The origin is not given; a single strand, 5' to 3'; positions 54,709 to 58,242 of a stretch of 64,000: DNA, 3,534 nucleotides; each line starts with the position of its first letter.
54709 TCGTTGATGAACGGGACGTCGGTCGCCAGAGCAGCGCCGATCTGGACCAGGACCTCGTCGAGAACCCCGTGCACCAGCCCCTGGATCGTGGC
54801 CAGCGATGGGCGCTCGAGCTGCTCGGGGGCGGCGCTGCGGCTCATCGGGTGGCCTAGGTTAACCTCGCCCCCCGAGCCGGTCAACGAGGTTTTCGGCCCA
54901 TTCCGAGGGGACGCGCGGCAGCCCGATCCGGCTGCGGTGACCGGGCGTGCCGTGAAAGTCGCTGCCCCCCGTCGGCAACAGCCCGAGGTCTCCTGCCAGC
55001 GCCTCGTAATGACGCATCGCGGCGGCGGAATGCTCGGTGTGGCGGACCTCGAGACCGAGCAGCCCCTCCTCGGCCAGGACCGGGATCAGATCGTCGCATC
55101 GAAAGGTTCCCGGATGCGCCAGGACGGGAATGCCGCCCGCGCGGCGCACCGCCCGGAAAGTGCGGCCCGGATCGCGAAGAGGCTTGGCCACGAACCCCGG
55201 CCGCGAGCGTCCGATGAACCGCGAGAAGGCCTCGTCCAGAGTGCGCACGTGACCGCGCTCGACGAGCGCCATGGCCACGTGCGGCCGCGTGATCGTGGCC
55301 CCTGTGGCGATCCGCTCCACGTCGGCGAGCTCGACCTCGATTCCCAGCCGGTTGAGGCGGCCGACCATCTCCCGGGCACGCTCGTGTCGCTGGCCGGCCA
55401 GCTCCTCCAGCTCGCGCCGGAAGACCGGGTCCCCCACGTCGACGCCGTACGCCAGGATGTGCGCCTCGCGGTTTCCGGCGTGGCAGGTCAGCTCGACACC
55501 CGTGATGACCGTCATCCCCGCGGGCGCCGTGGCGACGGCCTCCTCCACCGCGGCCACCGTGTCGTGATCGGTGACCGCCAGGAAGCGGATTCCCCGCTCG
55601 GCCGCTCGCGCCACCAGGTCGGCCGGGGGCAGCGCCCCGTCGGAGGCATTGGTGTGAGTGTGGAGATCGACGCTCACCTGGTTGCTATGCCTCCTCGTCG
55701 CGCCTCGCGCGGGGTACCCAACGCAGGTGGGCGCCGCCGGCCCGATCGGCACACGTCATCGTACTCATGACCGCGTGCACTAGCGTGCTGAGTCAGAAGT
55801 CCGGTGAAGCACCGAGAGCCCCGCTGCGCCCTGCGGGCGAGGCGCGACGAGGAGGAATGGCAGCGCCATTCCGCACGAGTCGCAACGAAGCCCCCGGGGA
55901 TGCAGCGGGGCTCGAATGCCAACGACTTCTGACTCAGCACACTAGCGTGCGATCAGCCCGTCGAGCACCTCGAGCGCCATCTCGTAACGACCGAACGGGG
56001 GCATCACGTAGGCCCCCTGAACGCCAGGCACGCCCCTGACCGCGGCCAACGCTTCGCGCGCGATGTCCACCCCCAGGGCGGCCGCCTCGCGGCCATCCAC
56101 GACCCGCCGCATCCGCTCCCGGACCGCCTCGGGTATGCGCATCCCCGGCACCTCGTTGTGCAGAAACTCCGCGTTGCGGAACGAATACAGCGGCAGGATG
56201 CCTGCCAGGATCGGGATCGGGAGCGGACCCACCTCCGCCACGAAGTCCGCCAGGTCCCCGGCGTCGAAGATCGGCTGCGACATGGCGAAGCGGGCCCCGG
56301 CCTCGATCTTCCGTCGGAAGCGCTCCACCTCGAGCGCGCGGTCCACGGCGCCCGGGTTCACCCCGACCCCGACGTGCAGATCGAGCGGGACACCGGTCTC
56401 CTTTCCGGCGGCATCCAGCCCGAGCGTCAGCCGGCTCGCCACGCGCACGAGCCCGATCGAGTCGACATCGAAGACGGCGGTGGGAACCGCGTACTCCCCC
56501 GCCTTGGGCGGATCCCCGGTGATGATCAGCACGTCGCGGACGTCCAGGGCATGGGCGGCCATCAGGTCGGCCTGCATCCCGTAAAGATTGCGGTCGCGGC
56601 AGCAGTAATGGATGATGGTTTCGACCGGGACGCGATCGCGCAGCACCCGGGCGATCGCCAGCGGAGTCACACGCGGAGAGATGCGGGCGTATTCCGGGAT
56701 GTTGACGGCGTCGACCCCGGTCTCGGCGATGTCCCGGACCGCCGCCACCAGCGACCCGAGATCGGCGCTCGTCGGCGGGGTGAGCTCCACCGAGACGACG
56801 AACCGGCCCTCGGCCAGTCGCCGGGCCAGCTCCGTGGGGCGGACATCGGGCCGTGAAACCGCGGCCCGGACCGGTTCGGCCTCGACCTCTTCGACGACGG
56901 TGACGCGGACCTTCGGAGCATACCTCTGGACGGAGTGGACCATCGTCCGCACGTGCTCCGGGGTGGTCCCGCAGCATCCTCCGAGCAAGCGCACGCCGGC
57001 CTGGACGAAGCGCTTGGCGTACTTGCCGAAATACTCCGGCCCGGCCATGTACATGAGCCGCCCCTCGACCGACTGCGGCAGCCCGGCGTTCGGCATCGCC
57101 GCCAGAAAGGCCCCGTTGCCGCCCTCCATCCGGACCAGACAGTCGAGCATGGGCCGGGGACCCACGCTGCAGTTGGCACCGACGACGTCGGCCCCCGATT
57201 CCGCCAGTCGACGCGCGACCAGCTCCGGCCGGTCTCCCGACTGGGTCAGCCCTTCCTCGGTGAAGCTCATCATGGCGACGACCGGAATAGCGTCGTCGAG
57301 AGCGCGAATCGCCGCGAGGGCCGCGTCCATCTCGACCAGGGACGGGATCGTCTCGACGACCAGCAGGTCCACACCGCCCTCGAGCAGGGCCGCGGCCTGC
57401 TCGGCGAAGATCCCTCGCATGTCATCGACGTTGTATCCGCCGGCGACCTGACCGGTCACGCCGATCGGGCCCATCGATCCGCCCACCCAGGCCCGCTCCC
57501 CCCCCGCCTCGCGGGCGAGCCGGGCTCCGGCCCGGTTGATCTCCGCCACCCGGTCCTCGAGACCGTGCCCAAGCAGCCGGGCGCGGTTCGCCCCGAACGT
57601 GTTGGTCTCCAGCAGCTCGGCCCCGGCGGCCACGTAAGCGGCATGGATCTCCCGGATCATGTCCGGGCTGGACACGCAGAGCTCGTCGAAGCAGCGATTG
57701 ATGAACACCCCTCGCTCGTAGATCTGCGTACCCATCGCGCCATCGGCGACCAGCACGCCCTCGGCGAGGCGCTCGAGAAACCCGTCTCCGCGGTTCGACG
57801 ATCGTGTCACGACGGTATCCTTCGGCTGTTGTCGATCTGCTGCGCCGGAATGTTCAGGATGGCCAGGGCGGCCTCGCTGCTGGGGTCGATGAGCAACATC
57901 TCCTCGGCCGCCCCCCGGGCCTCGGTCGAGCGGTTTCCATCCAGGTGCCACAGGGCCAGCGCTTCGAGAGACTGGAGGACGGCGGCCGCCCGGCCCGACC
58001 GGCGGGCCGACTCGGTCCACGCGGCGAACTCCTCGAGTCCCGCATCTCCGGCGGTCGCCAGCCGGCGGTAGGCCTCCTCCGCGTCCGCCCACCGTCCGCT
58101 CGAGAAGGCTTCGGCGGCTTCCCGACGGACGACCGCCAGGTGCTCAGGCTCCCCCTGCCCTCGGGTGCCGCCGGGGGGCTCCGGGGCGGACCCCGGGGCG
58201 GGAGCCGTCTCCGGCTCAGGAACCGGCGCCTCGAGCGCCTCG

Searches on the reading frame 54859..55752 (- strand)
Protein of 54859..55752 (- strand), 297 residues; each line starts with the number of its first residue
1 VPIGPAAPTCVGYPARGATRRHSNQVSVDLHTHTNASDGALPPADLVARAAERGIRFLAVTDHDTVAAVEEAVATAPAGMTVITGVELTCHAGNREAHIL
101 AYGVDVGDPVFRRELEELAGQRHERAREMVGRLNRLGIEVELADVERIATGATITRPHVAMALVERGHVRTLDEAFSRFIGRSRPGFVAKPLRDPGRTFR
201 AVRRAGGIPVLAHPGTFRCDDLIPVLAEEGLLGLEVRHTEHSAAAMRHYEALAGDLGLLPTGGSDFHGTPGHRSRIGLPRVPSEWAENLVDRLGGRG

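Call 11: search_protein_families(library=pfam, proteins=[window:54859-55752:-])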
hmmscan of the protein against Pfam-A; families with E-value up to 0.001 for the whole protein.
window:54859-55752:- (297 aa): 1 family
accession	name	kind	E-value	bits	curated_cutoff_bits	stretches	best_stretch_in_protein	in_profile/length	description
PF02811.25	PHP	-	3.2e-11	44.3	26.4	1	29-98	1-74/164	PHP domain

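Call 70: search_protein_families(library=pfam, proteins=[window:54859-55677:-], max_evalue=0.01)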
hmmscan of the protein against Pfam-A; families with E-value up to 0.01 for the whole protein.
window:54859-55677:- (272 aa): 1 family
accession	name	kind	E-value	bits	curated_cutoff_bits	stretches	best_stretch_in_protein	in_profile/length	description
PF02811.25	PHP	-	2.6e-11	44.6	26.4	1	4-73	1-74/164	PHP domain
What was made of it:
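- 54859..55677 (-): PHP-domain phosphoesterase gene (272 aa). Pfam PHP (calls 11, 70).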

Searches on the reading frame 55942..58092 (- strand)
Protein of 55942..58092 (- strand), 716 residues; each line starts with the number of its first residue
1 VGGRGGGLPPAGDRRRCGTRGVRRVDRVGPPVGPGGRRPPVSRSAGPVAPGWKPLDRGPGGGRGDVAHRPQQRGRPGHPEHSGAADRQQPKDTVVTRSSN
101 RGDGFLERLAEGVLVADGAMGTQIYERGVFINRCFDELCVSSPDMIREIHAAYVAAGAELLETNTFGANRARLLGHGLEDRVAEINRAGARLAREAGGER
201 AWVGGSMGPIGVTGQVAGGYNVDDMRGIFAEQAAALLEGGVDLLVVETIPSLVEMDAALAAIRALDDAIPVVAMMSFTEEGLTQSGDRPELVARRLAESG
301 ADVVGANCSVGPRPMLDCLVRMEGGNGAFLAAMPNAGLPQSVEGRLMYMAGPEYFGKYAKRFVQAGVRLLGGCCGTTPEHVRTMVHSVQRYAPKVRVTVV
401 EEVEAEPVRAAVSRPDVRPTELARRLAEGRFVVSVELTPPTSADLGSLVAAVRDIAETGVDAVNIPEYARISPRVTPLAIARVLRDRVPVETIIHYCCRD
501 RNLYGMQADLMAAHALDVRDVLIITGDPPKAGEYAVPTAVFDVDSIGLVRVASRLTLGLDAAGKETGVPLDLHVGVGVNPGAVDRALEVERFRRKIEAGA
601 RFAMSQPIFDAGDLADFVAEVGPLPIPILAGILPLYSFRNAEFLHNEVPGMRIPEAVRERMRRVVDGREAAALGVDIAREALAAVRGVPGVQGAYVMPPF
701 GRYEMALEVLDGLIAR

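Call 11: search_protein_families(library=pfam, proteins=[window:55942-58092:-])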
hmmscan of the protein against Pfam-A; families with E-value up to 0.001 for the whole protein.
window:55942-58092:- (716 aa): 2 families
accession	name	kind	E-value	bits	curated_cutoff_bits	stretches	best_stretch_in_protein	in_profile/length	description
PF02574.22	S-methyl_trans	-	5.4e-68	230.3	22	1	114-386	1-281/283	Homocysteine S-methyltransferase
PF02219.23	MTHFR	-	6.4e-28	98.4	24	1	423-683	3-258/287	Methylenetetrahydrofolate reductase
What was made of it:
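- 55942..57810 (-): Bifunctional homocysteine S-methyltransferase/MTHFR gene (622 aa as called by NCBI). Pfam S-methyl_trans and MTHFR (call 11).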

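Call 15: find_encoding_contigs(protein=window:55942-58092:-, flank=10000, max_places=6)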
Protein window:55942-58092:- (716 aa): no gene with exactly this product is on record in the collection.

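Call 65: find_homologous_proteins(query=window:55942-57900:-, max_evalue=1e-150)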
Query window:55942-57900:- (652 aa): 6027 proteins with E <= 1e-150 among 8000 candidates; the best 120 are listed.
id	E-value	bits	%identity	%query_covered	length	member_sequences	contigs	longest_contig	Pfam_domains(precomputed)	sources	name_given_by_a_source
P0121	0.0e+0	1354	100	95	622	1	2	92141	PF02574.23,PF02219.24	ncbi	ncbi:MAG: bifunctional homocysteine S-methyltransferase/methylenetetrahydrofolate reductase [Gemmati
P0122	0.0e+0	1265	93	95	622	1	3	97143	PF02574.23,PF02219.24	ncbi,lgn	ncbi:MAG: bifunctional homocysteine S-methyltransferase/methylenetetrahydrofolate reductase [Gemmati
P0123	0.0e+0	1225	90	95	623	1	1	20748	PF02574.23,PF02219.24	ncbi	-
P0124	0.0e+0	1193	88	95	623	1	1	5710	PF02574.23,PF02219.24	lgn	-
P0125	0.0e+0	1128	84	95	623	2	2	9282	PF02574.23,PF02219.24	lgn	-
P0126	0.0e+0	1097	81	94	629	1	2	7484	PF02574.23,PF02219.24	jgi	jgi:homocysteine S-methyltransferase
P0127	0.0e+0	1093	83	94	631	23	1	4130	PF02574.23,PF02219.24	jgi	jgi:homocysteine S-methyltransferase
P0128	0.0e+0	1060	81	94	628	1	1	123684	PF02574.23,PF02219.24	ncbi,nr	ncbi:MAG TPA: bifunctional homocysteine S-methyltransferase/methylenetetrahydrofolate reductase [Gem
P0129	0.0e+0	1053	80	94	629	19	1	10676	PF02574.23,PF02219.24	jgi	jgi:homocysteine S-methyltransferase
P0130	0.0e+0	1053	80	94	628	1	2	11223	PF02574.23,PF02219.24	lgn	-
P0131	9.3e-283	958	73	96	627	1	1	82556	PF02574.23,PF02219.24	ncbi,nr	ncbi:MAG TPA: bifunctional homocysteine S-methyltransferase/methylenetetrahydrofolate reductase [Gem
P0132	7.9e-281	951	72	95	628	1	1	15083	PF02574.23,PF02219.24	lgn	-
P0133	2.2e-280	950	71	95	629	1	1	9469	PF02574.23,PF02219.24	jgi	jgi:methionine synthase I (cobalamin-dependent)/5,10-methylenetetrahydrofolate reductase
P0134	7.4e-278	941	71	94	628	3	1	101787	PF02574.23,PF02219.24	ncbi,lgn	ncbi:bifunctional homocysteine S-methyltransferase/methylenetetrahydrofolate reductase [soil metagen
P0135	1.2e-277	941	71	96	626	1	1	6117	PF02574.23,PF02219.24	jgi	jgi:methionine synthase I (cobalamin-dependent)/5,10-methylenetetrahydrofolate reductase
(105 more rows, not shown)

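Call 66: find_encoding_contigs(protein=P0122, flank=2500, max_places=3)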
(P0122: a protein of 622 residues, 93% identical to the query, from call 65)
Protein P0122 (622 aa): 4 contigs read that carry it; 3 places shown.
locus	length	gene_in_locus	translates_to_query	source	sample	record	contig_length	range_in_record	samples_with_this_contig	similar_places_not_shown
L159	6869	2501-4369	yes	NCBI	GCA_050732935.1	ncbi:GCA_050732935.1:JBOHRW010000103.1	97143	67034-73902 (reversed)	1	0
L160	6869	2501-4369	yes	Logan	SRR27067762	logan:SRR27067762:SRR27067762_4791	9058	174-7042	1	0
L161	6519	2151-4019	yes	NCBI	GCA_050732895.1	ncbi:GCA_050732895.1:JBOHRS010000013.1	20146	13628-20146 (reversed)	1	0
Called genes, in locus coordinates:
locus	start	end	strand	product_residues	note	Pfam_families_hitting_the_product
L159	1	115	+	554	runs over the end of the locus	PF17391:Urocanase_N, PF01175:Urocanase, PF17392:Urocanase_C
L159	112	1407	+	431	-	PF07969:Amidohydro_3, PF01979:Amidohydro_1 (weak)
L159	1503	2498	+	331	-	PF13432:TPR_16 (faint), PF14559:TPR_19 (faint), PF07719:TPR_2 (faint), PF13181:TPR_8 (faint), PF13424:TPR_12 (faint), PF13428:TPR_14 (faint)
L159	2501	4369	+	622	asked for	PF02574:S-methyl_trans, PF02219:MTHFR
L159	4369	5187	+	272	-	PF02811:PHP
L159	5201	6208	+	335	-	PF00348:polyprenyl_synt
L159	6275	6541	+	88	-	PF14209:DUF4321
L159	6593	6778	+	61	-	PF02416:TatA_B_E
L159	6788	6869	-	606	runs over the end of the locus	PF13623:SurA_N_2, PF13624:SurA_N_3, PF13145:Rotamase_2, PF00639:Rotamase, PF13616:Rotamase_3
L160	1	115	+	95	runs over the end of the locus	?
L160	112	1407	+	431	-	PF07969:Amidohydro_3, PF01979:Amidohydro_1 (weak)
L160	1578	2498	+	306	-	PF13432:TPR_16 (faint), PF14559:TPR_19 (faint), PF07719:TPR_2 (faint), PF13181:TPR_8 (faint), PF13424:TPR_12 (faint), PF13428:TPR_14 (faint)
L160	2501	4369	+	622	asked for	PF02574:S-methyl_trans, PF02219:MTHFR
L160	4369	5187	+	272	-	PF02811:PHP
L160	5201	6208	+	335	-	PF00348:polyprenyl_synt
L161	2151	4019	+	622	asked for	PF02574:S-methyl_trans, PF02219:MTHFR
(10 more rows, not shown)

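Call 67: find_encoding_contigs(protein=P0121, flank=10000, max_places=3)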
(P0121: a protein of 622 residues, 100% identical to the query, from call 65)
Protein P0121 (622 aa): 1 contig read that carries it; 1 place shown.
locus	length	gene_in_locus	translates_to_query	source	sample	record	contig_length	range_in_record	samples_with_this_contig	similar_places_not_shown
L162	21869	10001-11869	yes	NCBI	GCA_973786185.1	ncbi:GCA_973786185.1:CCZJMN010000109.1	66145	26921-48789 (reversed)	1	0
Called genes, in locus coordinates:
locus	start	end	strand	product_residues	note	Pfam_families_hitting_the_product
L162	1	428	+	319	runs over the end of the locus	PF07549:Sec_GG (weak), PF02355:SecD_SecF_C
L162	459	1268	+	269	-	PF01026:TatD_DNase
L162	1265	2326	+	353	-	-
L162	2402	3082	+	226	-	PF01865:PhoU_div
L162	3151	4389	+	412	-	PF01384:PHO4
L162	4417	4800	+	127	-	PF01042:Ribonuc_L-PSP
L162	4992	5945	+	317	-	PF00586:AIRS, PF02769:AIRS_C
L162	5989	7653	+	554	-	PF17391:Urocanase_N, PF01175:Urocanase, PF17392:Urocanase_C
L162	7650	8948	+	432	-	PF07969:Amidohydro_3, PF01979:Amidohydro_1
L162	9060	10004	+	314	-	PF13432:TPR_16 (faint), PF00515:TPR_1 (faint), PF07719:TPR_2 (faint), PF13174:TPR_6 (faint), PF13176:TPR_7 (faint), PF13181:TPR_8 (faint), PF13414:TPR_11 (faint), PF13424:TPR_12 (faint), +2 more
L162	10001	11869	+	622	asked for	PF02574:S-methyl_trans, PF02219:MTHFR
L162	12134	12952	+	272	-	PF02811:PHP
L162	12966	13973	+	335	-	PF00348:polyprenyl_synt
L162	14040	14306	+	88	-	PF14209:DUF4321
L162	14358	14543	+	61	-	PF02416:TatA_B_E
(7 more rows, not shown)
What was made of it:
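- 55942..57810 (-): P0121 is 100% identical at 622 aa (calls 65, 67).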
